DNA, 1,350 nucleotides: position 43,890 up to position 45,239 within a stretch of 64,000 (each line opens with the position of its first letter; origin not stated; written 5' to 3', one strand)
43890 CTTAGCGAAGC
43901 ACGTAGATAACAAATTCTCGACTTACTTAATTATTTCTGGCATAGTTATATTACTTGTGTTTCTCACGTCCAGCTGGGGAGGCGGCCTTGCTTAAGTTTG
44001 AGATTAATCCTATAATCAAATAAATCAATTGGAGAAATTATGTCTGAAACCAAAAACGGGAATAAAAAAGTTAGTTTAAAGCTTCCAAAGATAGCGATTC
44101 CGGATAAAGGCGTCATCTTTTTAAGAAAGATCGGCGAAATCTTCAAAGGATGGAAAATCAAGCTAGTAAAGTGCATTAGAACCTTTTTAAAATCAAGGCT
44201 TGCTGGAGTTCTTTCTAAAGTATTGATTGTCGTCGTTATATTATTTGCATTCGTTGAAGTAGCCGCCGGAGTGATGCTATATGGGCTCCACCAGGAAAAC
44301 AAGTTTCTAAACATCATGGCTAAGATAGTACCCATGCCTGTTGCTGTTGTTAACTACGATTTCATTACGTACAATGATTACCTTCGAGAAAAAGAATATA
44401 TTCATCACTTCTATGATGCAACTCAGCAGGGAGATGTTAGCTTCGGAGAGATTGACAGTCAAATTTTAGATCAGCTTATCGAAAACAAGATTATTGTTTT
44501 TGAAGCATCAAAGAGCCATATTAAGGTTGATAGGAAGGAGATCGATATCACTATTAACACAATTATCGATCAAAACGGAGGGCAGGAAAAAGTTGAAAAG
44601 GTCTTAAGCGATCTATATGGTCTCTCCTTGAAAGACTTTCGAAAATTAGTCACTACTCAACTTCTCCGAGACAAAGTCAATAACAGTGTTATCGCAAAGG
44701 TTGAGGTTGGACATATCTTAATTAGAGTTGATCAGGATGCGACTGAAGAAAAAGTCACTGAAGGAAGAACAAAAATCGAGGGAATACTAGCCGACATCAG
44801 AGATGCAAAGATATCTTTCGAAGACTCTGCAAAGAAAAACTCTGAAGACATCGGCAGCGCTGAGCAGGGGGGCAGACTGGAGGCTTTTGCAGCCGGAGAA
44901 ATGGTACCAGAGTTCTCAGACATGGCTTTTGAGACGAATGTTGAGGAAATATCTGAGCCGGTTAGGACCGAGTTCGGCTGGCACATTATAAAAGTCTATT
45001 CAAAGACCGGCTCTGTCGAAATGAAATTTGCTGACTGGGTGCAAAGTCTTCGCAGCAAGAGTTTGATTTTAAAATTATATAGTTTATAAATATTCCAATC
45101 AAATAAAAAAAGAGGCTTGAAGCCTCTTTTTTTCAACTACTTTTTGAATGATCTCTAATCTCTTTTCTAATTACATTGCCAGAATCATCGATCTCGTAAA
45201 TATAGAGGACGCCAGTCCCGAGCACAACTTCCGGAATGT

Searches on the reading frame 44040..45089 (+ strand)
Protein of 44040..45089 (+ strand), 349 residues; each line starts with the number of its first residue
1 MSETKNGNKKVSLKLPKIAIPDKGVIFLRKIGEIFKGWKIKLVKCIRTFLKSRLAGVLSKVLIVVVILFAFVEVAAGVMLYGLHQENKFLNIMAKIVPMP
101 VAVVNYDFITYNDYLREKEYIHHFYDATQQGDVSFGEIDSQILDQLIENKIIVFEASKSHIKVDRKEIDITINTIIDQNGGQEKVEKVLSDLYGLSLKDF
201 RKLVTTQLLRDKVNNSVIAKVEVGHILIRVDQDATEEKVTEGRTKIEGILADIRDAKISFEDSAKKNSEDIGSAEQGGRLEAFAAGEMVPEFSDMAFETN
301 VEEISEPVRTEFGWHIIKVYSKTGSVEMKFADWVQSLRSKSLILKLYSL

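Call 37: find_encoding_contigs(protein=window:44040-45089:+, flank=10000, max_places=2)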
Protein window:44040-45089:+ (349 aa): 3 contigs read that carry it; 2 places shown.
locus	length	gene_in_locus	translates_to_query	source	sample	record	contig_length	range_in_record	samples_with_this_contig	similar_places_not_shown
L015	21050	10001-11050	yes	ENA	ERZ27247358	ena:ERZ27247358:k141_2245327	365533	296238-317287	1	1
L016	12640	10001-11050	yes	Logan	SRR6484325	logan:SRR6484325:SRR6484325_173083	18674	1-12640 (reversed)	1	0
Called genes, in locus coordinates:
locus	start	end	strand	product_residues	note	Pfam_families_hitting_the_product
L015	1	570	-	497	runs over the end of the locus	PF24923:ATP-grasp_IQCH, PF18105:PGM1_C (weak)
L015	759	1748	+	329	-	PF14397:ATPgrasp_ST (faint), PF02655:ATP-grasp_3 (faint), PF08443:RimK (faint), PF07478:Dala_Dala_lig_C (faint)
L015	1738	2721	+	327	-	PF02655:ATP-grasp_3 (faint), PF02786:CPSase_L_D2 (weak), PF08443:RimK (faint), PF07478:Dala_Dala_lig_C (faint)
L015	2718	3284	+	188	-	PF01330:RuvA_N, PF14520:HHH_5, PF07499:RuvA_C (faint)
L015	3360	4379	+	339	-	PF05496:RuvB_N, PF01078:Mg_chelatase (faint), PF00004:AAA, PF07728:AAA_5, PF17864:AAA_lid_4, PF05491:WHD_RuvB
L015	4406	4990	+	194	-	PF02677:QueH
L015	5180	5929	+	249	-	PF03703:bPH_2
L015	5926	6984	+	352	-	PF02547:Queuosine_synth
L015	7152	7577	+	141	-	PF02367:TsaE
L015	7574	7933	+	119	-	PF00814:TsaD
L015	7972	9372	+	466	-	PF03816:LytR_cpsA_psr, PF13399:LytR_C (weak)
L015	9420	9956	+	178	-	-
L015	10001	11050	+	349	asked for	PF13624:SurA_N_3, PF13623:SurA_N_2 (weak), PF09312:SurA_N, PF13616:Rotamase_3, PF13145:Rotamase_2 (weak), PF00639:Rotamase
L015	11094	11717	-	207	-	PF00300:His_Phos_1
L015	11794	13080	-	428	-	PF03952:Enolase_N, PF00113:Enolase_C, PF07476:MAAL_C (weak)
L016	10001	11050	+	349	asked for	PF13624:SurA_N_3, PF13623:SurA_N_2 (weak), PF09312:SurA_N, PF13616:Rotamase_3, PF13145:Rotamase_2 (weak), PF00639:Rotamase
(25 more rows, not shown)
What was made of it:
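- Ku and LigD are encoded in the window (call 37).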
